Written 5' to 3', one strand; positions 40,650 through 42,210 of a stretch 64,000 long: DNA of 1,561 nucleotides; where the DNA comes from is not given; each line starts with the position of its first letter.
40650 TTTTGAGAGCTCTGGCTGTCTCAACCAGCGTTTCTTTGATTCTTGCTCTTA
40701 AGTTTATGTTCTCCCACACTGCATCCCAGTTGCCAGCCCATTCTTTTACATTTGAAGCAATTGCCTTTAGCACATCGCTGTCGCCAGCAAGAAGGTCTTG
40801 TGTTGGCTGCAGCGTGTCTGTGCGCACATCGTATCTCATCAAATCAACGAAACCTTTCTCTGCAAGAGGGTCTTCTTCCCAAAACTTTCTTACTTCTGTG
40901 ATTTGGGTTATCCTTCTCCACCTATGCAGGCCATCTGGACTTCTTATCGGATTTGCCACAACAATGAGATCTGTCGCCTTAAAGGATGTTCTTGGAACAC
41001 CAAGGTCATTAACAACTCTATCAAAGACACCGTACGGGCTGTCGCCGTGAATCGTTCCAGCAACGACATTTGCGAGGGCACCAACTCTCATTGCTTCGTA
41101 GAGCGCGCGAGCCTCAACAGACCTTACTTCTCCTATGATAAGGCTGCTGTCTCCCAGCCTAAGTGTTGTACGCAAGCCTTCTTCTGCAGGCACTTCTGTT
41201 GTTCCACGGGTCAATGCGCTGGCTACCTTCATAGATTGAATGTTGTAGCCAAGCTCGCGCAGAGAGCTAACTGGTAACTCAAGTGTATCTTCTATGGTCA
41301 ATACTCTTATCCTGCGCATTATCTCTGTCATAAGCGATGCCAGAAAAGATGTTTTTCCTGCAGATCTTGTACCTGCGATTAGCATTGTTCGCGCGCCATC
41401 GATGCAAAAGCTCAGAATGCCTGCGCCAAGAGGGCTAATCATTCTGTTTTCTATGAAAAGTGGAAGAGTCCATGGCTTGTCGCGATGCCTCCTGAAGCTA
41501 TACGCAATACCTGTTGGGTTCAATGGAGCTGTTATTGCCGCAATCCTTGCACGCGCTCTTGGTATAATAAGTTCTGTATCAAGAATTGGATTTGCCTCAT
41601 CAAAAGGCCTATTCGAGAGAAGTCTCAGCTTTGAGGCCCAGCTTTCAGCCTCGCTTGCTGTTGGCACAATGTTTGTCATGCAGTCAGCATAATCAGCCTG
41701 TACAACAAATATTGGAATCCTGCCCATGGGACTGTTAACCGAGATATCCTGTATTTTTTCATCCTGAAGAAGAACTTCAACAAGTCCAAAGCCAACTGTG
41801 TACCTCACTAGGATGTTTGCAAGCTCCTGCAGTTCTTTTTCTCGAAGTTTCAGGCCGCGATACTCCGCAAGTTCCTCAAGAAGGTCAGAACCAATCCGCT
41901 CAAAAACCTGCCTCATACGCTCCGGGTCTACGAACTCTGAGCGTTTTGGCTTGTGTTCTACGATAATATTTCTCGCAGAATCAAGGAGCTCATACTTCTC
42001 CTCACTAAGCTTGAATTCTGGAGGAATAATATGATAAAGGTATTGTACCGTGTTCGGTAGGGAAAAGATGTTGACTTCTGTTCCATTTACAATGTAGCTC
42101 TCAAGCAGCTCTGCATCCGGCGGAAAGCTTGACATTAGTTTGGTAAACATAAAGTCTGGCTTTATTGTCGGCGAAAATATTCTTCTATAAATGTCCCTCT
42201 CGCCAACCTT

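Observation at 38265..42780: The FlaI/PilB-like ATPase and FlaJ/PilC-like platform lie 18 kb from the pilin island, and no prepilin peptidase is visible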

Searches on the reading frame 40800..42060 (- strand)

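Call 68: search_solved_structures(query=window:40800-42060:-, max_evalue=0.001, show_alignments=5)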
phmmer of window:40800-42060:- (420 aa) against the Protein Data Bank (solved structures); distinct sequences matched with E-value up to 0.001: 11.
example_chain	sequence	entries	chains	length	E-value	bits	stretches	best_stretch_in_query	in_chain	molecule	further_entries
2oap_1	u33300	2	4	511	4.4e-24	88.4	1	41-388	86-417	Type II secretion system protein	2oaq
8rkd_E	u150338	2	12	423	3.5e-20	75.5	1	50-391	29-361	Pilus assembly ATPase CpaF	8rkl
8rjf_A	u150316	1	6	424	3.6e-20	75.5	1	50-391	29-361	Pilus assembly ATPase CpaF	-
9e24_A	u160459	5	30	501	5.9e-20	74.8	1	50-391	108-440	CpaF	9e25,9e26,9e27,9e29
4ii7_A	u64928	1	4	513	8.6e-11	44.6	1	85-390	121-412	FlaI ATPase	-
4ihq_A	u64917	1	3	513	5.9e-10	41.9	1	85-390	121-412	FlaI ATPase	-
6bge_A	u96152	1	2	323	1.1e-05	27.8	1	157-351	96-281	VirB11-like protein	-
1g6o_A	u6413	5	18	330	1.2e-05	27.7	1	157-351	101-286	CAG-ALPHA | virB11 homolog | Cag-alfa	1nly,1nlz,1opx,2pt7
3jvu_A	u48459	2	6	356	0.00041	22.7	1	225-352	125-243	Twitching mobility protein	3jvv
2gza_A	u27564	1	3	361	0.0005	22.4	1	219-326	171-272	Type IV secretion system protein VirB11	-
2eyu_A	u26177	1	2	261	0.00077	21.8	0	215-351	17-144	twitching motility protein PilT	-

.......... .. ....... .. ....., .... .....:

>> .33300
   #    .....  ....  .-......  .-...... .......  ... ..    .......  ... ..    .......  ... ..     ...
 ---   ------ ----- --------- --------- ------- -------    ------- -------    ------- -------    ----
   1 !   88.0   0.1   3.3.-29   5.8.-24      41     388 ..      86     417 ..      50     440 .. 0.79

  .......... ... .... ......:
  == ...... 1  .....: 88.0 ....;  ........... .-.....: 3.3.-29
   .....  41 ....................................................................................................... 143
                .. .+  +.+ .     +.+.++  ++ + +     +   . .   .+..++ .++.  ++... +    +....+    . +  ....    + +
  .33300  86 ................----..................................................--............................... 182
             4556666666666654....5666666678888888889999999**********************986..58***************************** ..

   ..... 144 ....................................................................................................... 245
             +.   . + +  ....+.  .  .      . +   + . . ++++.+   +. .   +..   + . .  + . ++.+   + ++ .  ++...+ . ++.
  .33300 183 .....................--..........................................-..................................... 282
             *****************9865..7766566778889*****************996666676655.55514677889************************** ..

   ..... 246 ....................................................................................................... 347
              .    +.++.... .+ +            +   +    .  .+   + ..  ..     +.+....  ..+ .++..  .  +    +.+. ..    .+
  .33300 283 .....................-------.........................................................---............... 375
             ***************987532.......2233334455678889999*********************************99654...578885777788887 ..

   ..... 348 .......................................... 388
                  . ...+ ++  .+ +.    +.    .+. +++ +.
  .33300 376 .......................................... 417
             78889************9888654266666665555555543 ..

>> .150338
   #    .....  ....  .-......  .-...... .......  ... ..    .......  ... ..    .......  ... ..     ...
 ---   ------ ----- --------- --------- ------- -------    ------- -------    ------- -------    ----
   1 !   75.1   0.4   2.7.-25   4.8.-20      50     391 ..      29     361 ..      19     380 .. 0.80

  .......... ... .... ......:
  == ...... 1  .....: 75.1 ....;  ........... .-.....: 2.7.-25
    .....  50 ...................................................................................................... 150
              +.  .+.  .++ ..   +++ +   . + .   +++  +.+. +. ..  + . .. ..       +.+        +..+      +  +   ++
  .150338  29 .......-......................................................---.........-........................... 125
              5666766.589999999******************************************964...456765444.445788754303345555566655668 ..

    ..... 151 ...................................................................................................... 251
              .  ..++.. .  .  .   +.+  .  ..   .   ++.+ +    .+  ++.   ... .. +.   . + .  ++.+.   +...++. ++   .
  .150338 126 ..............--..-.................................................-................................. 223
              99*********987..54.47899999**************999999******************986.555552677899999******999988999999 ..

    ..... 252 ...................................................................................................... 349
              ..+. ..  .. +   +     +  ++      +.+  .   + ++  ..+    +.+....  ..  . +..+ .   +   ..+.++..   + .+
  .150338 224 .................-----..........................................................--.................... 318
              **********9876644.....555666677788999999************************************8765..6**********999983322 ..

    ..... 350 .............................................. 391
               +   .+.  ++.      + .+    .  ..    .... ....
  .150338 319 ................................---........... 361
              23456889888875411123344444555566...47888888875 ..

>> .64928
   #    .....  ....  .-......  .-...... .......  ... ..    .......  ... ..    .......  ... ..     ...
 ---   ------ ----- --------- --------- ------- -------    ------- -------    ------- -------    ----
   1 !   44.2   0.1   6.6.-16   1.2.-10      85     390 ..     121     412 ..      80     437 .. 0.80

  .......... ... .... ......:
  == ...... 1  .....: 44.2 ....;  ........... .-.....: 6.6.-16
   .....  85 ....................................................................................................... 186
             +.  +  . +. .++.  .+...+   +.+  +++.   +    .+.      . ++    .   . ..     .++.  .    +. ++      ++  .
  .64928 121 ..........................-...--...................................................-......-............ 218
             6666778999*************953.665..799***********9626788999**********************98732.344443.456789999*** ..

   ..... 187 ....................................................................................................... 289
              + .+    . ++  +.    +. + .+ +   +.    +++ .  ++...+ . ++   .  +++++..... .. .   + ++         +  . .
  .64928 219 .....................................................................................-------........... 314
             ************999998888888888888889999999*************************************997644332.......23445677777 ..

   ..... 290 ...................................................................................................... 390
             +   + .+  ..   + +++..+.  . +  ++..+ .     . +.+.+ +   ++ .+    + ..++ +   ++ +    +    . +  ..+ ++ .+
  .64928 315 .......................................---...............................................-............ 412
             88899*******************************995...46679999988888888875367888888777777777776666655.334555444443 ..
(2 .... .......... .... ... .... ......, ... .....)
